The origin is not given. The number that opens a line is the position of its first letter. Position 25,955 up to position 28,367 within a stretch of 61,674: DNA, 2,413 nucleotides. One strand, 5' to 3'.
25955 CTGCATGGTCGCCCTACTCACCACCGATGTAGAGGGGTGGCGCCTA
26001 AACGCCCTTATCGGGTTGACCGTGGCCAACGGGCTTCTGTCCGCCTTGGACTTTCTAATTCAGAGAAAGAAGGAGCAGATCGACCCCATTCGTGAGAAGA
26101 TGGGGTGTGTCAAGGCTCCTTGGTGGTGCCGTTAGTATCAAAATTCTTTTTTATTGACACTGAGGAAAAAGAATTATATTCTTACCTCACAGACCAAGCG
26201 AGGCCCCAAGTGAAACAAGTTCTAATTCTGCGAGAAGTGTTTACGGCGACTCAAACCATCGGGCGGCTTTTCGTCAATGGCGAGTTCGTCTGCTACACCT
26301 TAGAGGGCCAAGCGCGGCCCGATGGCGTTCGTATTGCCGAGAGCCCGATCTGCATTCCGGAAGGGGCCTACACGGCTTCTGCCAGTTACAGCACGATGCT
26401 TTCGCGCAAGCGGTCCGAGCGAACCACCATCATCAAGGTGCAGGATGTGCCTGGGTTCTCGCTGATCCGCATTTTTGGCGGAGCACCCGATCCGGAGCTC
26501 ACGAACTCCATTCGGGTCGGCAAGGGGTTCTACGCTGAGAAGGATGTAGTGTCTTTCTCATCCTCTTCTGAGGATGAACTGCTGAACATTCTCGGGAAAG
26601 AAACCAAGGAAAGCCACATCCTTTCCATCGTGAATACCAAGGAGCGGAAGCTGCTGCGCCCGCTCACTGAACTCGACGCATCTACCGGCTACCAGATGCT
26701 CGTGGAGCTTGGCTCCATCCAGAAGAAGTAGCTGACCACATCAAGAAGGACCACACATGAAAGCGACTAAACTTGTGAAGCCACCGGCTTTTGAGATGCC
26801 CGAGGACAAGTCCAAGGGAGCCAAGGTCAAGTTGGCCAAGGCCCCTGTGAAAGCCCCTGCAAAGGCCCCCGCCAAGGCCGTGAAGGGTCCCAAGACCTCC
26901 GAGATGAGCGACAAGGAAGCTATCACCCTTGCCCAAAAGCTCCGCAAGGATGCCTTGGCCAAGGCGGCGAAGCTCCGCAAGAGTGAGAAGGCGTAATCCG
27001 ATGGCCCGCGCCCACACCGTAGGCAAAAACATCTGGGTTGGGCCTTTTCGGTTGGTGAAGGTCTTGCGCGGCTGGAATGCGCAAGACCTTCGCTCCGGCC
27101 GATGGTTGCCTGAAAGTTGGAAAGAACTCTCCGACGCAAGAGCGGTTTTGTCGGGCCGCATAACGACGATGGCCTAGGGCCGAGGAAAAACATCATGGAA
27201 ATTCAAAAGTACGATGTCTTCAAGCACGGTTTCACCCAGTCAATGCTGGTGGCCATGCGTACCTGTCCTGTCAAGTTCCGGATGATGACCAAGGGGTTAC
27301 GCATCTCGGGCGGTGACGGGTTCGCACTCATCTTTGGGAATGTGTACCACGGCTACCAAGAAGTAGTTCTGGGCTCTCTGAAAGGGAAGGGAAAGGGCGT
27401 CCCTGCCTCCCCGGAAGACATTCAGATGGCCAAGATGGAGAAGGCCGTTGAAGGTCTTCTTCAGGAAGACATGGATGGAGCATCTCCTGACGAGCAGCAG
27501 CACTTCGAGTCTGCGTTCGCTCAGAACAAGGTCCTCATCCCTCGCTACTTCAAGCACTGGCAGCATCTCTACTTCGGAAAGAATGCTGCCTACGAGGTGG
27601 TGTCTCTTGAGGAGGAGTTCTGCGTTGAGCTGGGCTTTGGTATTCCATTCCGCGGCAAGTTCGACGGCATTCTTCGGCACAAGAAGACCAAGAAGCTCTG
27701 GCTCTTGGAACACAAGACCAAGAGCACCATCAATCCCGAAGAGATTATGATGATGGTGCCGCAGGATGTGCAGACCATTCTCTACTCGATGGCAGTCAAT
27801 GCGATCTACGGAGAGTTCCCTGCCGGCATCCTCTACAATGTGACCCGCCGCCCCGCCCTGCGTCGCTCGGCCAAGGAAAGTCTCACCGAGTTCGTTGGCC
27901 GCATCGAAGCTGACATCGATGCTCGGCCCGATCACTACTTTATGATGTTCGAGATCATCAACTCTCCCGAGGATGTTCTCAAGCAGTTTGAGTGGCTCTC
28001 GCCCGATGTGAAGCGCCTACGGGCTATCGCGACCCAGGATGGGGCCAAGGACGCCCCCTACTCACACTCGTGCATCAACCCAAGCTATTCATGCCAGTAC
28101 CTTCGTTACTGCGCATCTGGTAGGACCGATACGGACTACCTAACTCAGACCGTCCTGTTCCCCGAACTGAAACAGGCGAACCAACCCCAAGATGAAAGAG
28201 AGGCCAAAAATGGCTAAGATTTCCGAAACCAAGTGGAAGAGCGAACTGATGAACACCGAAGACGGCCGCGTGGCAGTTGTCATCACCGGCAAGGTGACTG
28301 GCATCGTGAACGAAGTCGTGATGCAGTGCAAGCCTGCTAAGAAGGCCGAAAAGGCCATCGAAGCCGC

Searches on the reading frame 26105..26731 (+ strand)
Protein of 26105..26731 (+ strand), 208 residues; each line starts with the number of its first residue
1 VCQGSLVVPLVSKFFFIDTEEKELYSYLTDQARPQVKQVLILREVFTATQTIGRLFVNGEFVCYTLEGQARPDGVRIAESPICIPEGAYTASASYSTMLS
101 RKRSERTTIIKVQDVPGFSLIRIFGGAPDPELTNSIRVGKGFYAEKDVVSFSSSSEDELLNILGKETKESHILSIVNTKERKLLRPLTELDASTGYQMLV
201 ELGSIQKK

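Call 61: search_protein_families(library=phrogs, proteins=[window:26105-26731:+], max_evalue=0.00001)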
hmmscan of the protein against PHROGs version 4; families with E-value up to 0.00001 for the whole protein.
window:26105-26731:+ (208 aa): 1 family
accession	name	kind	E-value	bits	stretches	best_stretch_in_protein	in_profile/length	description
phrog_1501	-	unknown function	8.9e-09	36.3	1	41-177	12-156/159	-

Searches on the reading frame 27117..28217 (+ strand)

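Call 61: search_protein_families(library=phrogs, proteins=[window:27117-28217:+], max_evalue=0.00001)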
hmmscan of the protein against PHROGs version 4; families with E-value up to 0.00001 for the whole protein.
window:27117-28217:+ (366 aa): 1 family
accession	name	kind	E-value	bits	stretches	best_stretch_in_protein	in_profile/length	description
phrog_1218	-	DNA, RNA and nucleotide metabolism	4.9e-24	86.3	1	39-340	10-337/364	exonuclease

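Call 62: search_protein_families(library=pfam, proteins=[window:27117-28217:+], max_evalue=0.001)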
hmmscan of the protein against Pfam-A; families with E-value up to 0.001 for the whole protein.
window:27117-28217:+ (366 aa): 0 families
